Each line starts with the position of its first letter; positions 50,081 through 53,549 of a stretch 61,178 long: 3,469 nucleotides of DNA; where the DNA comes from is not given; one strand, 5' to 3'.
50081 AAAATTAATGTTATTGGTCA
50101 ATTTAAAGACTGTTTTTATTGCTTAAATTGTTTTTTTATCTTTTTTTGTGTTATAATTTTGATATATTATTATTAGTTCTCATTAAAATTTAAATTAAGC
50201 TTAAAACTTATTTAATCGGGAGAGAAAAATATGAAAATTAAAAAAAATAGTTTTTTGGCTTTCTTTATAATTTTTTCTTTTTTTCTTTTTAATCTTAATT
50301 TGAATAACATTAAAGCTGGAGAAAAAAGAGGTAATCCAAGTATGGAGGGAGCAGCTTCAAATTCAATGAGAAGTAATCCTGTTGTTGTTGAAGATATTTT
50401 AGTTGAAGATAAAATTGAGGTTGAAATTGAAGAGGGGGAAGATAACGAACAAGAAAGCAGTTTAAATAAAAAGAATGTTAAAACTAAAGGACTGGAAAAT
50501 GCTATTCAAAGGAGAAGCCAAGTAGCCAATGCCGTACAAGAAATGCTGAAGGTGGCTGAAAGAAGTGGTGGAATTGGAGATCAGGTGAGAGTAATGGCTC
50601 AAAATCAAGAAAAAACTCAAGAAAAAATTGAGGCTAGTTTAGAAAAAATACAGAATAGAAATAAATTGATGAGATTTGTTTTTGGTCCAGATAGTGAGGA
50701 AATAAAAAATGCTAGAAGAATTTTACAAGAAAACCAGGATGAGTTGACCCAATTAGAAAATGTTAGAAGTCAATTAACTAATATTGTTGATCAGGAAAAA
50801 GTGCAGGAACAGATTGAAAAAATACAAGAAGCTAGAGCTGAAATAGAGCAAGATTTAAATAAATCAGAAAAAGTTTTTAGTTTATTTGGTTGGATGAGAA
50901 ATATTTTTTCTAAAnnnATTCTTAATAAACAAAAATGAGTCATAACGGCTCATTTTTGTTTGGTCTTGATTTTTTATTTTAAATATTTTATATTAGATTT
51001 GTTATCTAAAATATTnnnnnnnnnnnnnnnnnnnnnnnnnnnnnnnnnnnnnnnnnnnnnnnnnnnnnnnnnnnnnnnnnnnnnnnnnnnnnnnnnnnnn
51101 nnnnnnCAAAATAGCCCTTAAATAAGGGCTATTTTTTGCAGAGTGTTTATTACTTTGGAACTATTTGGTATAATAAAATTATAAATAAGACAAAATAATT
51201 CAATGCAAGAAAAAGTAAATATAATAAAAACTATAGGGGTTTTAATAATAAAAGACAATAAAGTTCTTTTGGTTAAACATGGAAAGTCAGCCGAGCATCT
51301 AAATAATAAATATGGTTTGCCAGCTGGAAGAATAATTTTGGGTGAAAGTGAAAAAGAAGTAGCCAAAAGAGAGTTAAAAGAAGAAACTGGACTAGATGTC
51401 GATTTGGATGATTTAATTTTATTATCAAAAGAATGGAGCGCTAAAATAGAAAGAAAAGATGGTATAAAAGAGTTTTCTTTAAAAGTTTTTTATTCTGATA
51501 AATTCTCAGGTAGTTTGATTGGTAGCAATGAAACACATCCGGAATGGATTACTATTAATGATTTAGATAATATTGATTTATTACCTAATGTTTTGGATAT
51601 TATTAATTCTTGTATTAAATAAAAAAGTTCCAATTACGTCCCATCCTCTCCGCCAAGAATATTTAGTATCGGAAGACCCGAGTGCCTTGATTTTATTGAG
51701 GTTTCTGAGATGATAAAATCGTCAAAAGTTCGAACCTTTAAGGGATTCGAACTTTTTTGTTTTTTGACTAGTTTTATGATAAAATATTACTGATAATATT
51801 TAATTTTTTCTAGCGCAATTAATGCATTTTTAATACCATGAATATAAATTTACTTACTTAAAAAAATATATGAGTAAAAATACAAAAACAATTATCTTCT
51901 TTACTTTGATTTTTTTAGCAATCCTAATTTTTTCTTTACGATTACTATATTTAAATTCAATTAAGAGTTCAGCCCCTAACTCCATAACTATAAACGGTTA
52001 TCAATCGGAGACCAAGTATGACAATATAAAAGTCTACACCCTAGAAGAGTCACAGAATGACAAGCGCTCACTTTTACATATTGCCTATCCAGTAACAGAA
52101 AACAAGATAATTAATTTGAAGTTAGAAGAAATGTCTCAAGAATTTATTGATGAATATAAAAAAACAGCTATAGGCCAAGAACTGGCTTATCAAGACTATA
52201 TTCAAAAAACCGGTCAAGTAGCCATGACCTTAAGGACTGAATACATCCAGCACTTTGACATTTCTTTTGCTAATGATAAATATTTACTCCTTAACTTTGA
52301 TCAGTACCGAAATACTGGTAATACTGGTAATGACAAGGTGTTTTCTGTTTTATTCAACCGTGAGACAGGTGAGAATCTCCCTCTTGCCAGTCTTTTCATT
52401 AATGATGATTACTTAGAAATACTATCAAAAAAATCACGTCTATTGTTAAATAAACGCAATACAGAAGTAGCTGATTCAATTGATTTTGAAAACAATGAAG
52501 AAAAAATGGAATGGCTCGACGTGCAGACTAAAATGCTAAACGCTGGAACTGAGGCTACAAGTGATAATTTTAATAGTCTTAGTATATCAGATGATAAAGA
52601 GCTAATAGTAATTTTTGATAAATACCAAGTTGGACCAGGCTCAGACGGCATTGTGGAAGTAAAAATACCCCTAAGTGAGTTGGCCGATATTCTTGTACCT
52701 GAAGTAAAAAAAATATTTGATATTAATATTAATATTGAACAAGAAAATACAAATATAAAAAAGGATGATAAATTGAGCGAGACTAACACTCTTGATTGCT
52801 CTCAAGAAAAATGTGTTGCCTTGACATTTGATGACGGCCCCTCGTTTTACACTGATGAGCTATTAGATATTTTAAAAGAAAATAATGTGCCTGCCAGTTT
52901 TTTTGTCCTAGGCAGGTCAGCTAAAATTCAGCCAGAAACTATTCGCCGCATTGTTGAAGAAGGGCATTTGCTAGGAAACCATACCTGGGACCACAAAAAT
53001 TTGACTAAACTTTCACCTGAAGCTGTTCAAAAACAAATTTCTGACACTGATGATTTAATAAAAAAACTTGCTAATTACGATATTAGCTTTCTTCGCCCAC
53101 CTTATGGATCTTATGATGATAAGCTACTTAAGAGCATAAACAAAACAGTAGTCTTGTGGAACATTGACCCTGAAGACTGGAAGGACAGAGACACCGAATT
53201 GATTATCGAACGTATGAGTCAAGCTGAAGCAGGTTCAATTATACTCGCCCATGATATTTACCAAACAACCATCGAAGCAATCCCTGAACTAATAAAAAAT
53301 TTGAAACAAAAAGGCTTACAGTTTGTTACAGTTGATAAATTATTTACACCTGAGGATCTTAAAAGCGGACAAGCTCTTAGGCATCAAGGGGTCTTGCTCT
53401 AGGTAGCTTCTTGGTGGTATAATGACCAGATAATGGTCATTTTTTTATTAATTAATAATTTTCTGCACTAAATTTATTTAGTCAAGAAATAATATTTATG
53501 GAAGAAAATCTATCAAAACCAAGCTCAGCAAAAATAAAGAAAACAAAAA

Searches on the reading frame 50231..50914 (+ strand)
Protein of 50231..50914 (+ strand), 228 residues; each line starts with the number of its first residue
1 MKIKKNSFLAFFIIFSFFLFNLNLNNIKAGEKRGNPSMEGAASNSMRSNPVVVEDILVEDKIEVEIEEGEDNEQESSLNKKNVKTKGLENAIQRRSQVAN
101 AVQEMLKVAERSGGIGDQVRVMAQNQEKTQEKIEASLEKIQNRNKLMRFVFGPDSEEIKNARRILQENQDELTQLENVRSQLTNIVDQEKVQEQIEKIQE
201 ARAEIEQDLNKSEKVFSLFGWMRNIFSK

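Call 73: find_encoding_contigs(protein=window:50231-50914:+, flank=3000, max_places=10)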
Protein window:50231-50914:+ (228 aa): 7 contigs read that carry it; 6 places shown.
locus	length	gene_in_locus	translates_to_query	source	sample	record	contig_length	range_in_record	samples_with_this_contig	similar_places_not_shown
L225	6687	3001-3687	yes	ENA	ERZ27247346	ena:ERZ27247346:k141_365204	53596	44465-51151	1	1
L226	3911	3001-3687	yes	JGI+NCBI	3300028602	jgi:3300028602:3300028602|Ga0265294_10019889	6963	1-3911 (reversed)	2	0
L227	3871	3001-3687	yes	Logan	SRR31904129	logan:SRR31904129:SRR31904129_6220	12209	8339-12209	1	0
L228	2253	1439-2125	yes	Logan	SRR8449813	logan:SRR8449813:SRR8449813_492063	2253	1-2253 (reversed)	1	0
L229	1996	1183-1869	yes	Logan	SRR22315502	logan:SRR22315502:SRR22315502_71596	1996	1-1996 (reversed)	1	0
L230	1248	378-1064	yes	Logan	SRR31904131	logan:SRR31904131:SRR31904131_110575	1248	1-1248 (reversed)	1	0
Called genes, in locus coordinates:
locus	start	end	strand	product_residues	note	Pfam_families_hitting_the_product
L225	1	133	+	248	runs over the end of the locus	PF08713:DNA_alkylation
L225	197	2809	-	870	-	PF00133:tRNA-synt_1, PF01406:tRNA-synt_1e (faint), PF09334:tRNA-synt_1g, PF13603:tRNA-synt_1_2 (faint), PF09334:tRNA-synt_1g (weak), PF08264:Anticodon_1, PF10458:Val_tRNA-synt_C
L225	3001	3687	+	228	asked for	-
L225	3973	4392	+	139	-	PF00293:NUDIX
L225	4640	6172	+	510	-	PF11738:DUF3298, PF01522:Polysacc_deac_1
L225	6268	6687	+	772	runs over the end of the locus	PF11369:DUF3160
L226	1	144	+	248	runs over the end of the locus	PF08713:DNA_alkylation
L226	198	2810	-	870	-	PF00133:tRNA-synt_1, PF01406:tRNA-synt_1e (faint), PF09334:tRNA-synt_1g, PF13603:tRNA-synt_1_2 (faint), PF09334:tRNA-synt_1g (weak), PF08264:Anticodon_1, PF10458:Val_tRNA-synt_C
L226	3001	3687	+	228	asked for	-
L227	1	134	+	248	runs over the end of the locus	PF08713:DNA_alkylation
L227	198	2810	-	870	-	PF00133:tRNA-synt_1, PF01406:tRNA-synt_1e (faint), PF09334:tRNA-synt_1g, PF13603:tRNA-synt_1_2 (faint), PF00133:tRNA-synt_1, PF09334:tRNA-synt_1g (weak), PF08264:Anticodon_1, PF10458:Val_tRNA-synt_C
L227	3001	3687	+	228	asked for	-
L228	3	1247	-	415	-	?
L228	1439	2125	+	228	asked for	-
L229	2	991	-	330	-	?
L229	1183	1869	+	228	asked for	-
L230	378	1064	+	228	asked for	-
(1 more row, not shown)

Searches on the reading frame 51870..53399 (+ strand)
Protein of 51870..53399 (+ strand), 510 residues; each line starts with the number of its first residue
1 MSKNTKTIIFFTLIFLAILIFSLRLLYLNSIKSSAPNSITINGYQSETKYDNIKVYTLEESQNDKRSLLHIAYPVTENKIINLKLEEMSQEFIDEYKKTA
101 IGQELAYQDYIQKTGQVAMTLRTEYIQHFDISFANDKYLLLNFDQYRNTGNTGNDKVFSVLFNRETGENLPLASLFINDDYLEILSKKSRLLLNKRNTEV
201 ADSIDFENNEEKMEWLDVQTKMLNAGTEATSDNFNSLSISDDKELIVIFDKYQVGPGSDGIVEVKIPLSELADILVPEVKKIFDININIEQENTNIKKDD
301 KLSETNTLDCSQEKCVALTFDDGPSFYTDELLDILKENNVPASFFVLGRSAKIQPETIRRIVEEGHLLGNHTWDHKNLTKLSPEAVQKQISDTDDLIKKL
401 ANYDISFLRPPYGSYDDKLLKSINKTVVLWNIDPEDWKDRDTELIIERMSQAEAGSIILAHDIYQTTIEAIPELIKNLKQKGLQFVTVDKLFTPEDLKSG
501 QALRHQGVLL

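Call 76: find_encoding_contigs(protein=window:51870-53399:+, flank=2500, max_places=10)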
Protein window:51870-53399:+ (510 aa): 5 contigs read that carry it; 4 places shown.
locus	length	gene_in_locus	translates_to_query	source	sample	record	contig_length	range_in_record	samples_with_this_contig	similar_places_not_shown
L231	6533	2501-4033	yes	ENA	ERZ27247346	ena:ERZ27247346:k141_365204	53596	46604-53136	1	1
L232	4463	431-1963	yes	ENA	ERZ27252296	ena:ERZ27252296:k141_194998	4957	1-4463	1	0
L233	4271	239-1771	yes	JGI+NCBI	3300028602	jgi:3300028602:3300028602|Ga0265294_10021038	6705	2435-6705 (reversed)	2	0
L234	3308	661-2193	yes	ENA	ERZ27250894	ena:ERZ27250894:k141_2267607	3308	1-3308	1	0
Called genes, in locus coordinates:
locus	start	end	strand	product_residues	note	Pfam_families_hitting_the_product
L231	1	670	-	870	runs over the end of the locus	PF00133:tRNA-synt_1, PF01406:tRNA-synt_1e (faint), PF09334:tRNA-synt_1g, PF13603:tRNA-synt_1_2 (faint), PF09334:tRNA-synt_1g (weak), PF08264:Anticodon_1, PF10458:Val_tRNA-synt_C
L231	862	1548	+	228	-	-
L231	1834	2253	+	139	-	PF00293:NUDIX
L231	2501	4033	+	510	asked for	PF11738:DUF3298, PF01522:Polysacc_deac_1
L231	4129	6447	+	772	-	PF11369:DUF3160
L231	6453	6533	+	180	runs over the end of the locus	?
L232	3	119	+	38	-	?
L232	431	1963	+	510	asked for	PF11738:DUF3298, PF01522:Polysacc_deac_1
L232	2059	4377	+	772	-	PF11369:DUF3160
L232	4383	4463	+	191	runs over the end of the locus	?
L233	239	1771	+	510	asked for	PF11738:DUF3298, PF01522:Polysacc_deac_1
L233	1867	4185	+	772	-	PF11369:DUF3160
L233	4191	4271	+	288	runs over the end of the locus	-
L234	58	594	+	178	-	PF01931:NTPase_I-T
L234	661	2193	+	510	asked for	PF11738:DUF3298, PF01522:Polysacc_deac_1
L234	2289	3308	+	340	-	?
